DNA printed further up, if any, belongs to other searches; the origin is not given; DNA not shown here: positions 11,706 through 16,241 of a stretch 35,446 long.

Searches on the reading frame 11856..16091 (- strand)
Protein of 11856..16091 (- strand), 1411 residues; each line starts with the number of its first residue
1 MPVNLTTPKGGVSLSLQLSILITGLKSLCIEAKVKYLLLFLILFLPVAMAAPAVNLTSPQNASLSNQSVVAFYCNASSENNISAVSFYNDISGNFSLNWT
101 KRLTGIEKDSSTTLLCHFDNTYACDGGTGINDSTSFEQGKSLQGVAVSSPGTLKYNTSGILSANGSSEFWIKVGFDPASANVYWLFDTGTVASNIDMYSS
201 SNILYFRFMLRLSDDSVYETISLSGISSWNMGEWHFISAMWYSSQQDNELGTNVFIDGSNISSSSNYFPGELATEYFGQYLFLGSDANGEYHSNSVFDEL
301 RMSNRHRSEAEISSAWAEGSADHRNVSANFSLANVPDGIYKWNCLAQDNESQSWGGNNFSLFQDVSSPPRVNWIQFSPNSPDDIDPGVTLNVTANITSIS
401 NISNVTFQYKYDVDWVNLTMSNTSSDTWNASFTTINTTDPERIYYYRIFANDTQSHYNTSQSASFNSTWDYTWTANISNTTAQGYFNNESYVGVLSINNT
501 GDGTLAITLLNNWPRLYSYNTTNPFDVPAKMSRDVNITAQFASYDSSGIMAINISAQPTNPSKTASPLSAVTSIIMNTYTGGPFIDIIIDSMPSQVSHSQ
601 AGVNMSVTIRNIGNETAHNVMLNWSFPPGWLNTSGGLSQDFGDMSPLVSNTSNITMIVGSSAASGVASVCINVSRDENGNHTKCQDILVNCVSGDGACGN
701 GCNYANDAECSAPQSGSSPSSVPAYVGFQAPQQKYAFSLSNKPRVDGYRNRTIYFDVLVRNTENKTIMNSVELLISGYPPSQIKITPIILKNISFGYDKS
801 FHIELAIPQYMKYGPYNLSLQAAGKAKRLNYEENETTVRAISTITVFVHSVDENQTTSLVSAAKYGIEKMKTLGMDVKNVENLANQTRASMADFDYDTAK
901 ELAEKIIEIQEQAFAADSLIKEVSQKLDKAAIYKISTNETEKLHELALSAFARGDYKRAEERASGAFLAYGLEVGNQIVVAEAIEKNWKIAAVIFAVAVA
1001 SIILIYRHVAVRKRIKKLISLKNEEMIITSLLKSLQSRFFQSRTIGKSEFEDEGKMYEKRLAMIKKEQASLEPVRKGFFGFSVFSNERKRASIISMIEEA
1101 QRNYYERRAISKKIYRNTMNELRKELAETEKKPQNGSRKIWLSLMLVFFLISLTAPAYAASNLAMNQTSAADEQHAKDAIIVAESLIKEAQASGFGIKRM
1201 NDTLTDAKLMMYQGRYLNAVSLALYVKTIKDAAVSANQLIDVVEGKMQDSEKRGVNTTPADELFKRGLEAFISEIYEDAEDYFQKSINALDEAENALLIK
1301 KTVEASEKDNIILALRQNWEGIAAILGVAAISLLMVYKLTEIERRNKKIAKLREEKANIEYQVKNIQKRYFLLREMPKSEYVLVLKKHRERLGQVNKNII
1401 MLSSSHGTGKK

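Call 9: search_protein_families(library=pfam, proteins=[window:11856-16091:-])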
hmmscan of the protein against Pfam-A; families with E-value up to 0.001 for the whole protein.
window:11856-16091:- (1411 aa): 2 families
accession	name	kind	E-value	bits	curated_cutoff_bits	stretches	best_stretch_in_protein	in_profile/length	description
PF13385.13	Laminin_G_3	-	8.7e-09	36.1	27.6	1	162-313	16-151/151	Concanavalin A-like lectin/glucanases superfamily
PF10633.15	NPCBM_assoc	-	0.00067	20.2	24.4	0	603-634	7-38/78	NPCBM-associated, NEW3 domain of alpha-galactosidase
